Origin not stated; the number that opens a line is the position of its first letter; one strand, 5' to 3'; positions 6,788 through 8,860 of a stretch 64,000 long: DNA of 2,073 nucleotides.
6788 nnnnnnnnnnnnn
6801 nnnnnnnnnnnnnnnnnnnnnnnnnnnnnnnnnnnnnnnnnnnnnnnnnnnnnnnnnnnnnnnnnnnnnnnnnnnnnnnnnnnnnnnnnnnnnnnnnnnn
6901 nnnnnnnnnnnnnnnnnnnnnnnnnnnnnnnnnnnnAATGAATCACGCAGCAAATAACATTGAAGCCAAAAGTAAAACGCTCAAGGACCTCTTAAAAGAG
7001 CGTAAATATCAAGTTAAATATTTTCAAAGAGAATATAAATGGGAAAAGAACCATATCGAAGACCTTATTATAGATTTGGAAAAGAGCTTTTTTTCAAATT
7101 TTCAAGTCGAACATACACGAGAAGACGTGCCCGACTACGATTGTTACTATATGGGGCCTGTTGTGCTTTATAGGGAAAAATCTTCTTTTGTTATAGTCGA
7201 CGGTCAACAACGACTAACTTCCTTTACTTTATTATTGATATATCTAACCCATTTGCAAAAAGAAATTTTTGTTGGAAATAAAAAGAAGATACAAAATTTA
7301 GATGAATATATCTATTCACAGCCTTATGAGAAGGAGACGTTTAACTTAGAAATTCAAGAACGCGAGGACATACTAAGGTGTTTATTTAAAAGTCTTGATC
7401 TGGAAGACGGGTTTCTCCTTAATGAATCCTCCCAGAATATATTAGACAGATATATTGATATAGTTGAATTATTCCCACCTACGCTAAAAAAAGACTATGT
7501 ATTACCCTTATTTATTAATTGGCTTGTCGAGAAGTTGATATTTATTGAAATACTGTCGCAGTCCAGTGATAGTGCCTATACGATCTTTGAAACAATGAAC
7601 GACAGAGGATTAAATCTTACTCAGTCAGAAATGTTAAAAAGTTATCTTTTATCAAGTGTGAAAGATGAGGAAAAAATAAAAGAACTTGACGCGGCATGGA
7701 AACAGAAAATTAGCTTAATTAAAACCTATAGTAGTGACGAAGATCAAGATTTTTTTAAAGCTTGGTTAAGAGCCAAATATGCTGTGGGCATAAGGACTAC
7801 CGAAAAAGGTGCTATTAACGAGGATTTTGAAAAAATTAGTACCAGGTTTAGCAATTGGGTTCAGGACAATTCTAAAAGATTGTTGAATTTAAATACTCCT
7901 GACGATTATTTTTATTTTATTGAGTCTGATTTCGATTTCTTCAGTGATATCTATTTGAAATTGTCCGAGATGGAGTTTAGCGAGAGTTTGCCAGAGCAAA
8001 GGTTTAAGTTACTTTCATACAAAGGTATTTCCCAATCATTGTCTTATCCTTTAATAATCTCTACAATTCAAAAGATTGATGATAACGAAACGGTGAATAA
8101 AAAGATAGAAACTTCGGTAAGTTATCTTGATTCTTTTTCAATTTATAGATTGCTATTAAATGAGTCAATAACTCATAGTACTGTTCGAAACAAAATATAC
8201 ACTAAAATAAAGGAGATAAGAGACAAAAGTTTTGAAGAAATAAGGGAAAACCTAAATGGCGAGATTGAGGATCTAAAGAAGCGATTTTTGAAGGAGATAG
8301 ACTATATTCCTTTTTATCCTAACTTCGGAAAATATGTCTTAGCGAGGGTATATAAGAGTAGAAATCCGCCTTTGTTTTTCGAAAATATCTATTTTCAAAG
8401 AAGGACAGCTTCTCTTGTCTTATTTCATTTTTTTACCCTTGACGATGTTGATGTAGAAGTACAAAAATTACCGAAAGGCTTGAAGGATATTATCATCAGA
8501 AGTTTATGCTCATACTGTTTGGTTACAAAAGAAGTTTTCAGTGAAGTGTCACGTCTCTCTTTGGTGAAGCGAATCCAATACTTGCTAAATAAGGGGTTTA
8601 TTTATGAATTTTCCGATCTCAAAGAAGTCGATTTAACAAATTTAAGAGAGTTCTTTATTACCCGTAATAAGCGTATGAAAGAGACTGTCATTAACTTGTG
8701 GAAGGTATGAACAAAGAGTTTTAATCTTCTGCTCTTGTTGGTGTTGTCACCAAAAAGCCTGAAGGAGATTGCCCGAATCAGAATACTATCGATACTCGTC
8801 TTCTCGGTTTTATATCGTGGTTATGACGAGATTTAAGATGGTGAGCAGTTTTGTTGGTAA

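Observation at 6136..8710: HEPN-like (R-x4-H) protein plus nuclease-less DUF262 protein appended to the type I R-M operon: candidate undescribed two-gene defence system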

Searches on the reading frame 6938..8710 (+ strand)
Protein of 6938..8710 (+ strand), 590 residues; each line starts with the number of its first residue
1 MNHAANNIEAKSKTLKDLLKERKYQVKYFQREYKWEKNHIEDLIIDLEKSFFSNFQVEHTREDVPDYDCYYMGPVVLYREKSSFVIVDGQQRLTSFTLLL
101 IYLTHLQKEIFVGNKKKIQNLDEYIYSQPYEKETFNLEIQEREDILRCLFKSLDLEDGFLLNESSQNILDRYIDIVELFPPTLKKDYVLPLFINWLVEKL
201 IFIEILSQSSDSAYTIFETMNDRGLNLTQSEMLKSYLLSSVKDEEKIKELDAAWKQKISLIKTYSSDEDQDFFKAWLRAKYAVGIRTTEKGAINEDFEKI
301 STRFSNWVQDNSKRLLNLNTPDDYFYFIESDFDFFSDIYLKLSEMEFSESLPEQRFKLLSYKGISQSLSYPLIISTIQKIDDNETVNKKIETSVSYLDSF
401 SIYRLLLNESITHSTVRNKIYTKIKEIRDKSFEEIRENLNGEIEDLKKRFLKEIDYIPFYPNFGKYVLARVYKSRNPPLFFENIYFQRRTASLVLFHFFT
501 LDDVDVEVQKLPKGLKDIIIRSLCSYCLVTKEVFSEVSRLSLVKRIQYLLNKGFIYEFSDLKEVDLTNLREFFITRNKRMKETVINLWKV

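Call 3: search_protein_families(library=pfam, proteins=[window:6938-8710:+], max_evalue=1)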
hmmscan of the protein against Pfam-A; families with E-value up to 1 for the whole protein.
window:6938-8710:+ (590 aa): 1 family
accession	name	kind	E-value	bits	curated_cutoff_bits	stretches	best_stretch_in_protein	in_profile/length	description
PF03235.19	GmrSD_N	-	2.1e-30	106.8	33.2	1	15-238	1-199/199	GmrSD restriction endonuclease, N-terminal domain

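Call 4: search_protein_families(library=padloc, proteins=[window:6938-8710:+], max_evalue=1)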
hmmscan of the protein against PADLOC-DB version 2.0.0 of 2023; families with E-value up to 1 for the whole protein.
window:6938-8710:+ (590 aa): 26 families (the best 25 are shown)
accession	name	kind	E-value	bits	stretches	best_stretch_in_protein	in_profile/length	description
PDLC04154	HEC-06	-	6.1e-34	115.6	1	5-281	4-285/569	-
PDLC04157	HEC-06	-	3.6e-31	106.4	1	5-440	4-413/558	-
PDLC02687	Orf5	-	4.1e-29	99.7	2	9-120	2-103/543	Orf5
PDLC02693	Orf5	-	5.9e-29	99.5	1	20-440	5-395/543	Orf5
PDLC04155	HEC-06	-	5e-28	95.9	1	6-282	3-277/562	-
PDLC02695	Orf5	-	2.7e-23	80.2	2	7-121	2-116/601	Orf5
PDLC02700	Orf5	-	1.3e-21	74.9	1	16-281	4-262/555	Orf5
PDLC02691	Orf5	-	1.5e-19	68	2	7-123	2-109/579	Orf5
PDLC02686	Orf5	-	3.4e-18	63.4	1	18-248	13-249/566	Orf5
PDLC02701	Orf5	-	4.4e-17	59.8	1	13-285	8-294/596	Orf5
PDLC02698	Orf5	-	2.1e-14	51.2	2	110-262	123-273/573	Orf5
PDLC02694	Orf5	-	1.6e-13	48.2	1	9-256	2-261/574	Orf5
PDLC02689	Orf5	-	2.5e-12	44.2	1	13-246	6-221/558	Orf5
PDLC04156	HEC-06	-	3.7e-12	43.6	2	190-303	193-302/562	-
PDLC02690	Orf5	-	1e-11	42.4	1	20-309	6-284/531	Orf5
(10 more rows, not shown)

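Call 5: search_protein_families(library=ncbifam, proteins=[window:6938-8710:+], max_evalue=1)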
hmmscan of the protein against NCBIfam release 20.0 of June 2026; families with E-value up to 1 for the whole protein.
window:6938-8710:+ (590 aa): 2 families
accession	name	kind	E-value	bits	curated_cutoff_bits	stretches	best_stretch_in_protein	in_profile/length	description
TIGR03187.1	DGQHR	domain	0.018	14.8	58.85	1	72-112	87-131/276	DGQHR domain-containing protein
NF010251.0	PRK13696.1-3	equivalog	0.32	11.5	101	1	416-452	11-48/84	hypothetical protein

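Call 7: search_protein_families(library=phrogs, proteins=[window:6938-8710:+], max_evalue=1)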
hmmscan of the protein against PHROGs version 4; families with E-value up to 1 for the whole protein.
window:6938-8710:+ (590 aa): 3 families
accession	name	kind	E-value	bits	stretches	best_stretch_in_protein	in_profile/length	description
phrog_21165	-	unknown function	2.4e-31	110.4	1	6-386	3-373/567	-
phrog_18665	-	unknown function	0.12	13.6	1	114-176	42-102/105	-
phrog_1033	-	DNA, RNA and nucleotide metabolism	0.3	11.8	1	70-99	69-99/334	ParB-like partition protein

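Call 19: find_homologous_proteins(query=window:6938-8707:+, max_evalue=0.001)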
Query window:6938-8707:+ (590 aa): 5174 proteins with E <= 0.001 among 8000 candidates; the best 120 are listed.
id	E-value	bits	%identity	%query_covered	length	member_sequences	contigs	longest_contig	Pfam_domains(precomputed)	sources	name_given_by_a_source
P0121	0.0e+0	1290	100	100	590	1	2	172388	PF03235.20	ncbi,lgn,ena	-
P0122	3.9e-271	919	68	100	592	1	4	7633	PF03235.20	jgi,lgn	-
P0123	2.0e-265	900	69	100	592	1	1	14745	PF03235.20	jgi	jgi:uncharacterized protein with ParB-like and HNH nuclease domain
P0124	7.7e-249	845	64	100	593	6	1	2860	PF03235.20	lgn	-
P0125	3.1e-248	843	64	100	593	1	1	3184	PF03235.20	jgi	jgi:uncharacterized protein with ParB-like and HNH nuclease domain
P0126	2.7e-246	837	64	100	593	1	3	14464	PF03235.20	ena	-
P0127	3.3e-246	837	63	100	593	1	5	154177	PF03235.20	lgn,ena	-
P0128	1.9e-245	834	64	100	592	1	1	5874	PF03235.20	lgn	-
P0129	2.9e-245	833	63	100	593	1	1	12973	PF03235.20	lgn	-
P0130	4.2e-243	826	63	100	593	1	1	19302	PF03235.20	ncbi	-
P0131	9.1e-243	825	62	100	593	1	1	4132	PF03235.20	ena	-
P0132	1.4e-242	825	63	100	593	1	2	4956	PF03235.20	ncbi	-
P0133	6.4e-242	822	62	100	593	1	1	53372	PF03235.20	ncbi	-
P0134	7.7e-242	822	62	100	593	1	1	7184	PF03235.20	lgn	-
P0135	1.8e-241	821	63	100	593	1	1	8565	PF03235.20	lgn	-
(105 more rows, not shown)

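Call 26: search_solved_structures(query=A2, max_evalue=1, show_alignments=3)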
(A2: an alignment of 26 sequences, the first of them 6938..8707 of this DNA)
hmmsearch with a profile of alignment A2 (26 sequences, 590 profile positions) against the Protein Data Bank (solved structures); distinct sequences matched with E-value up to 1: 6.
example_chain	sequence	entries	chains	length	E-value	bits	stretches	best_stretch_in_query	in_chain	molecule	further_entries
9jfl_B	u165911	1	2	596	1.4e-14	57.2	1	24-242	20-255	DUF262 domain-containing protein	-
20yv_A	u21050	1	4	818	4.2e-09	39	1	10-110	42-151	DUF262 domain-containing protein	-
20yw_A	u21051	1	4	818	6.9e-08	35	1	10-110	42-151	DUF262 domain-containing protein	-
6jiv_D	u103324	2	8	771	0.00012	24.3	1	25-107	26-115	SspE protein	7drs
7drr_D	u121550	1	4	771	0.002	20.2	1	25-107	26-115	SspE protein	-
3zbe_A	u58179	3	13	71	0.62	12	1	259-311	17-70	PAAA2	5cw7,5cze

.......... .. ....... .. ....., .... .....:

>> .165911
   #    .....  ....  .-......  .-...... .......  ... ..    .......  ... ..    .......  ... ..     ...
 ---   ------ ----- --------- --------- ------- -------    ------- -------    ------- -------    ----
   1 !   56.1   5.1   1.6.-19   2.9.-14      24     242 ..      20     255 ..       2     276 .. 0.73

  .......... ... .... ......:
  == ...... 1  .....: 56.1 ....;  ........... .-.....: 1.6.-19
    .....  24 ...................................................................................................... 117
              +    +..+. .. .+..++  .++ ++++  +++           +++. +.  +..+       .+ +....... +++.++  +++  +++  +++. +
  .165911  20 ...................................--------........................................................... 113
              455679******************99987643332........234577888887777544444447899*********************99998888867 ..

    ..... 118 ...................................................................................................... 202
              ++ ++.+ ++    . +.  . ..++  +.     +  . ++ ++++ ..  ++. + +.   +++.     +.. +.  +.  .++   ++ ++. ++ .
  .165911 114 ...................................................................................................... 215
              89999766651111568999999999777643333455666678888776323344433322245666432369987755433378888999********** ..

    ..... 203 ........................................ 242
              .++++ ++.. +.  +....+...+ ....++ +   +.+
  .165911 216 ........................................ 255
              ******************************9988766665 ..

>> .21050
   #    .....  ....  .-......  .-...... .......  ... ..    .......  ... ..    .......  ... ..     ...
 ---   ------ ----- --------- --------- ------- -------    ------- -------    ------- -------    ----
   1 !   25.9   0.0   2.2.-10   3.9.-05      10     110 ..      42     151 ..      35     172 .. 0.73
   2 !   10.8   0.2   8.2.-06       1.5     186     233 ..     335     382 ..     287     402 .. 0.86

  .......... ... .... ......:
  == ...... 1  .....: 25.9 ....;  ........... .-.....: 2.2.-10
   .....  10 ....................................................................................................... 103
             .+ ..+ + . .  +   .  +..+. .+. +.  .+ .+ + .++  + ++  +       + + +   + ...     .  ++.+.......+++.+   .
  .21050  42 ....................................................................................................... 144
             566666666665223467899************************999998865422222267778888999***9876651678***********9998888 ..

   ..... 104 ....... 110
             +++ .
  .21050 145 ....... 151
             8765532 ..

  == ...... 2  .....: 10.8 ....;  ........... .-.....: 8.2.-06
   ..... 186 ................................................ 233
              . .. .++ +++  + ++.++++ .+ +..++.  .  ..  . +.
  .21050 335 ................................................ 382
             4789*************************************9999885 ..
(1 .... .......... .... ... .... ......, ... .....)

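Call 34: predict_structure(alignment_id=A2)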
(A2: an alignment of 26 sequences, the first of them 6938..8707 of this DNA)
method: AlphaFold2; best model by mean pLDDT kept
length: 590 residues; sequences in the alignment: 26
mean_pLDDT: 84.9   pTM: 0.75
mean pLDDT of the five models: 84.9, 83.8, 83.5, 83.5, 80.3
residues with pLDDT >= 90: 233; 70-90: 297; 50-70: 50; < 50: 10
segments of 3 or more residues with pLDDT < 50: 1-6, 222-225
pLDDT, mean of each block of 10 residues (from residue 1): 50 83 69 67 87 91 89 80 74 85 93 84 74 71 87 84 84 91 92 92 81 65 59 81 83 87 87 96 75 75 88 90 93 96 90 84 84 96 96 95 91 88 94 96 96 91 86 87 78 86 84 90 92 87 91 82 80 91 91
secondary structure, 60 per line:
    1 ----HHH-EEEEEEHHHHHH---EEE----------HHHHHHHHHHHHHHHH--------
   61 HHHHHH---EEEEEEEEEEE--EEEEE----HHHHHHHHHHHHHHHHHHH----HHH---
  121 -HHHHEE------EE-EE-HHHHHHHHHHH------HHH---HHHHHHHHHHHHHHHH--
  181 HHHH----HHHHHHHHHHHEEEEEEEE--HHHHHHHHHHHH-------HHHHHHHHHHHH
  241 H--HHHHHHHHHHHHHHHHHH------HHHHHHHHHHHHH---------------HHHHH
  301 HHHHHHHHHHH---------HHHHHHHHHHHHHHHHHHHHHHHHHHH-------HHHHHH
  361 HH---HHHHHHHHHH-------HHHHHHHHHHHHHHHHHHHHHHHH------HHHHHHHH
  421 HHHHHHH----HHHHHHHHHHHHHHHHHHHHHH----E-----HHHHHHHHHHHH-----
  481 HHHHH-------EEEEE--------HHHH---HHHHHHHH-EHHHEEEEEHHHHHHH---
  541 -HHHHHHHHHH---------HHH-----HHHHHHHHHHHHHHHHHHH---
elements in order: E9-14 H15-20 E24-26 H37-52 H61-66 E70-80 E83-87 H92-110 H122-125 H140-150 H163-178 H181-184 H189-199 E200-207 H210-221 H229-241 H244-261 H268-280 H296-311 H321-347 H355-362 H366-375 H383-406 H413-427 H432-453 H464-475 H481-485 E493-497 H506-509 H513-520 E526-530 H531-537 H542-551 H569-587

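Call 38: fold_search(model_id=the predicted structure, library=pdb)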
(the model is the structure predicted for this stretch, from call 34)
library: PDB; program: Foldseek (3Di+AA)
matches with E <= 10: 104; with E <= 0.001: 6
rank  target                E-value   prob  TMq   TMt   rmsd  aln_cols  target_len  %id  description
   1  7drs_A                3.1e-10  1.00  0.34  0.27  21.5       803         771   12  Structure of SspE_40224 (released 2022-06-29)
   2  9jfl_A                8.3e-10  1.00  0.46  0.46  10.3       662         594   14  Molecular basis of the phosphorothioation-sensing antiphage defence system DndBCDE-DndI (released 2024-12-11)
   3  7drr_A                1.2e-09  1.00  0.34  0.28  21.6       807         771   13  Structure of SspE-R100A protein (released 2022-06-29)
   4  9jfl_B                3.9e-09  1.00  0.44  0.44  10.7       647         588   14  Molecular basis of the phosphorothioation-sensing antiphage defence system DndBCDE-DndI (released 2024-12-11)
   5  6jiv_C                1.2e-08  1.00  0.28  0.30  19.2       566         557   12  SspE crystal structure (released 2020-03-25)
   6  6jiv_A                1.4e-07  1.00  0.27  0.28  20.2       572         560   13  SspE crystal structure (released 2020-03-25)
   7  7p9m_A                1.4e-03  0.99  0.27  0.28  23.9       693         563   14  BrxU, GmrSD-family Type IV restriction enzyme (released 2021-12-08)
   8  6sg9_DE               2.9e-01  0.07  0.11  0.11  27.0       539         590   14  Head domain of the mt-SSU assemblosome from Trypanosoma brucei (released 2019-09-18)
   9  9h3i_C                4.1e-01  0.05  0.09  0.10  24.3       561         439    9  trans-aconitate decarboxylase Tad1- wild type (released 2025-03-19)
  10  3p8l_A                5.4e-01  0.12  0.10  0.16  17.3       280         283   12  Crystal structure of polyprenyl synthase from Enterococcus faecalis V583 (released 2010-11-03)
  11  7cu3_A                7.0e-01  0.02  0.06  0.04  30.3       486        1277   10  Structure of mammalian NALCN-FAM155A complex at 2.65 angstrom (released 2020-11-18)
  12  9e2j_D                1.3e+00  0.06  0.13  0.13  25.4       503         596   10  Variediene synthase with five cyclases (released 2025-05-21)
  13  9e2i_B                1.4e+00  0.06  0.12  0.12  25.5       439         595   10  Variediene synthase with six cyclases (released 2025-05-21)
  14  5wf5                  1.5e+00  0.04  0.10  0.13  22.5       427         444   11  Agonist bound human A2a adenosine receptor with D52N mutation at 2.60 A resolution (released 2018-02-21)
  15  5oxf_C                1.6e+00  0.01  0.06  0.06  38.9       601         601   12  An oligomerised bacterial dynamin pair provides a mechanism for the long range sensing and tethering of membranes (released 2018-09-05)
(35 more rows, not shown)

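Call 42: search_dna_similar(query=window:6938-8707:+, collection=plasmids, mode=protein, max_rows=30, max_evalue=0.00001)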
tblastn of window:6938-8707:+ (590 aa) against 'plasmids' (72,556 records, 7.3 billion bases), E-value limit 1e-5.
Records with a match: 215; places in all: 222; records where one place covers at least 80% of the query: 1.
Best place of each record, by identity: <60% 215.
By first word of the organism name: Klebsiella 61; Enterobacter 24; Escherichia 22; Enterococcus 12; Rhizobium 11; Vibrio 6; Synechocystis 5; Lactiplantibacillus 5; Streptomyces 4; Planktothrix 4; and 49 more.
By predicted mobility (MOB-suite, as given by PLSDB): conjugative 96; non-mobilizable 77; mobilizable 42.
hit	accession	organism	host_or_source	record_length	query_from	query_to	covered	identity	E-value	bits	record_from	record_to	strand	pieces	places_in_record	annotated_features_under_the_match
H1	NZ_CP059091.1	Pantoea agglomerans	Allium cepa,diseased onion bulb,bulb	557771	1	471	80%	40.4%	1e-88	307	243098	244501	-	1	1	DUF262 domain-containing protein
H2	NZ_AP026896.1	Aeromonas caviae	Microbe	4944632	1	471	80%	39.6%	5e-93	320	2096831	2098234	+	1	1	none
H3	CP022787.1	Ralstonia solanacearum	Solanum tuberosum,single cell,Potato ...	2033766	2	439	74%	38.0%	9e-76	270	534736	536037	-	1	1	hypothetical protein | DNA methylase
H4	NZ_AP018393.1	Lacticaseibacillus paracasei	-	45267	11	435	72%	38.2%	6e-72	258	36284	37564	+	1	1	DUF262 domain-containing protein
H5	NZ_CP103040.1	Companilactobacillus crustorum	cell culture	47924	11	435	72%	38.2%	1e-71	258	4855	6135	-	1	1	DUF262 domain-containing HNH endonuclease family protein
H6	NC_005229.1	Synechocystis sp. PCC 6803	-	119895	14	439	72%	34.6%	4e-57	215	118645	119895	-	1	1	none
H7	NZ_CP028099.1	Synechocystis sp. IPPAS B-1465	axenic culture,Synechocystis sp. GT-L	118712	14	439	72%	34.6%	6e-57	214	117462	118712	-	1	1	none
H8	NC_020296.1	Synechocystis sp. PCC 6803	-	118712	14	439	72%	34.6%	6e-57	214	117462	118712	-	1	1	none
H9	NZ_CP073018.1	Synechocystis sp. PCC 6803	cell culture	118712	14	439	72%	34.6%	6e-57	214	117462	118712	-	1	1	none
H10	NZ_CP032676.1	Rhodococcus rhodochrous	cell culture,soil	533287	1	482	82%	29.7%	2e-60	225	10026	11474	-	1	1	DUF262 domain-containing protein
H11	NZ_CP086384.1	Deinococcus radiophilus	Harpadon nehereus,cell culture,2 Mrad ...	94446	13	445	73%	32.9%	2e-52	201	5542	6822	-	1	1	DUF262 domain-containing protein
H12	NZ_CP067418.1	Aeromonas media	cell culture,water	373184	6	450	75%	30.0%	3e-53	204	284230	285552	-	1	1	DUF262 domain-containing protein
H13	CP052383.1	Klebsiella pneumoniae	Homo sapiens,blood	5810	21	437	71%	30.7%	1e-40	165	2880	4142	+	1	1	DUF262 domain-containing protein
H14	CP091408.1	Escherichia coli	Homo sapiens,human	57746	21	437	71%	29.9%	7e-45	179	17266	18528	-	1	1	DUF262 domain-containing protein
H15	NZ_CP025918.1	Escherichia coli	Homo sapiens,stool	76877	21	437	71%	29.9%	7e-45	179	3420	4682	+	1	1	DUF262 domain-containing protein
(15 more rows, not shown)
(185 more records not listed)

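Call 44: get_annotated_region(hit=H1, flank=5000)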
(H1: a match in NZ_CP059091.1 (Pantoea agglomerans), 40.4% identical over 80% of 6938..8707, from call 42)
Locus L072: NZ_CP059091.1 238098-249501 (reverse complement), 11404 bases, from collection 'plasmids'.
description: Pantoea agglomerans strain AR1a plasmid pAR1aA, complete sequence
organism: Pantoea agglomerans (NCBI taxid 549)
taxonomy: Bacteria; Pseudomonadota; Gammaproteobacteria; Enterobacterales; Erwiniaceae; Pantoea; Pantoea agglomerans
host: -; source: Allium cepa,diseased onion bulb,bulb; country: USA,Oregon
typing (MOB-suite, as given by PLSDB): non-mobilizable; replicon rep_cluster_1232
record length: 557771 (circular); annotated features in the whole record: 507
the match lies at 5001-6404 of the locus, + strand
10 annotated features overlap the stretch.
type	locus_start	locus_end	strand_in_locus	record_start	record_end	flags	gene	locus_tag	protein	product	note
CDS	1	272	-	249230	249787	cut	-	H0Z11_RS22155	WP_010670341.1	peroxiredoxin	-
CDS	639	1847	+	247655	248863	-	-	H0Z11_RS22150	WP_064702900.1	aldose 1-epimerase family protein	-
CDS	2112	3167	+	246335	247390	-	-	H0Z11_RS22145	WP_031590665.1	alpha/beta fold hydrolase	-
CDS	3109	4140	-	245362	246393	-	-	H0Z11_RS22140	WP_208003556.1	AraC family transcriptional regulator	-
CDS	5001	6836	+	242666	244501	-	-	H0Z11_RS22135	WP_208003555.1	DUF262 domain-containing protein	-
CDS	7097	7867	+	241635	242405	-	-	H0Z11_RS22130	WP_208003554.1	ABC transporter substrate-binding protein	GO:0006865 - amino acid transport [Evidence IEA]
CDS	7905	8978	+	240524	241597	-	-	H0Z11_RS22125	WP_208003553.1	DUF2817 domain-containing protein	-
CDS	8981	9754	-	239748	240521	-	-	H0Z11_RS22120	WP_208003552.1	2OG-Fe(II) oxygenase family protein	-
CDS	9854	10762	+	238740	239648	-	-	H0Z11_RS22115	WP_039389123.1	LysR substrate-binding domain-containing protein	-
CDS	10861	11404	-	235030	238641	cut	uca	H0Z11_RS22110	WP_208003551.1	urea carboxylase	GO:0019627 - urea metabolic process [Evidence IEA]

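Call 45: get_annotated_region(hit=H5, flank=4000)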
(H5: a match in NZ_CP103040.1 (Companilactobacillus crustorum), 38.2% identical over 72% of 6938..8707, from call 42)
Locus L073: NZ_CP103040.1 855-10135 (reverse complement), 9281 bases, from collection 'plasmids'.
description: Companilactobacillus crustorum strain X66 plasmid p1, complete sequence
organism: Companilactobacillus crustorum (NCBI taxid 392416)
taxonomy: Bacteria; Bacillota; Bacilli; Lactobacillales; Lactobacillaceae; Companilactobacillus; Companilactobacillus crustorum
host: -; source: cell culture; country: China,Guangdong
typing (MOB-suite, as given by PLSDB): mobilizable; replicon rep_cluster_1328,rep_cluster_172; relaxase MOBQ
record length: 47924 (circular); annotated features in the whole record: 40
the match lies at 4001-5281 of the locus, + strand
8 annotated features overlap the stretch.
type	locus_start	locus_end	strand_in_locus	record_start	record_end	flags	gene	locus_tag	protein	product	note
CDS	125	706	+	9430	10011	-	-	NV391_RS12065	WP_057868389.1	recombinase family protein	GO:0006310 - DNA recombination [Evidence IEA]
CDS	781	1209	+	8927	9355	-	-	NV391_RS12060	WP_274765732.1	HAD-IIB family hydrolase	GO:0008152 - metabolic process [Evidence IEA]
CDS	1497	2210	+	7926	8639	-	-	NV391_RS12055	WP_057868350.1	gamma-glutamyl-gamma-aminobutyrate hydrolase family protein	-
CDS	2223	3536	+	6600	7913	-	-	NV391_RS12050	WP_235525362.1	APC family permease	-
CDS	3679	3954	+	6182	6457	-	-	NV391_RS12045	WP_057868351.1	hypothetical protein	-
CDS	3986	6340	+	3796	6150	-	-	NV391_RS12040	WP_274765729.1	DUF262 domain-containing HNH endonuclease family protein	-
CDS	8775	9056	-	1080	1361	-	prgO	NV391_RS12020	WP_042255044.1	DNA segregation protein PrgO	-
CDS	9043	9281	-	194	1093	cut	prgP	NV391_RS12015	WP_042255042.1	ParA superfamily DNA segregation protein PrgP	-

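Call 46: get_annotated_region(hit=H14, flank=4000)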
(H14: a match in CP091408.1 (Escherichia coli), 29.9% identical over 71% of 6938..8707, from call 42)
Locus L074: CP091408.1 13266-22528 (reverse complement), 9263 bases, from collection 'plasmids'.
description: Escherichia coli strain 899037 plasmid p899037_4, complete sequence
organism: Escherichia coli (NCBI taxid 562)
taxonomy: Bacteria; Pseudomonadota; Gammaproteobacteria; Enterobacterales; Enterobacteriaceae; Escherichia; Escherichia coli
host: -; source: Homo sapiens,human; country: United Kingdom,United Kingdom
typing (MOB-suite, as given by PLSDB): non-mobilizable; replicon IncFIA,IncFIC
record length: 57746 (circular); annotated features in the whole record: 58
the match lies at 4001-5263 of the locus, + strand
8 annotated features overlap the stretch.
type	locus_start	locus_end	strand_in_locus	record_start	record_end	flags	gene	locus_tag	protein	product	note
CDS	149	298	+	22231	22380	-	-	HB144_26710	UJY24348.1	type I toxin-antitoxin system Hok family toxin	-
CDS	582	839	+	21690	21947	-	repA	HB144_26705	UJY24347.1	replication regulatory protein RepA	-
CDS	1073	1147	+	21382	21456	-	tap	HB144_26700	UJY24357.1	RepA leader peptide Tap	-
CDS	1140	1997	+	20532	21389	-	repA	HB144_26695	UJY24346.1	incFII family plasmid replication initiator RepA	-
CDS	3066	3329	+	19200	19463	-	-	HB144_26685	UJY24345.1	plasmid stabilization protein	-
CDS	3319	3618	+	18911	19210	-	-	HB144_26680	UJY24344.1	type II toxin-antitoxin system RelE/ParE family toxin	-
CDS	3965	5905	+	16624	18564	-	-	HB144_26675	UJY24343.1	DUF262 domain-containing protein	-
CDS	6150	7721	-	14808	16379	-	-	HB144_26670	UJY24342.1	IS66 family transposase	-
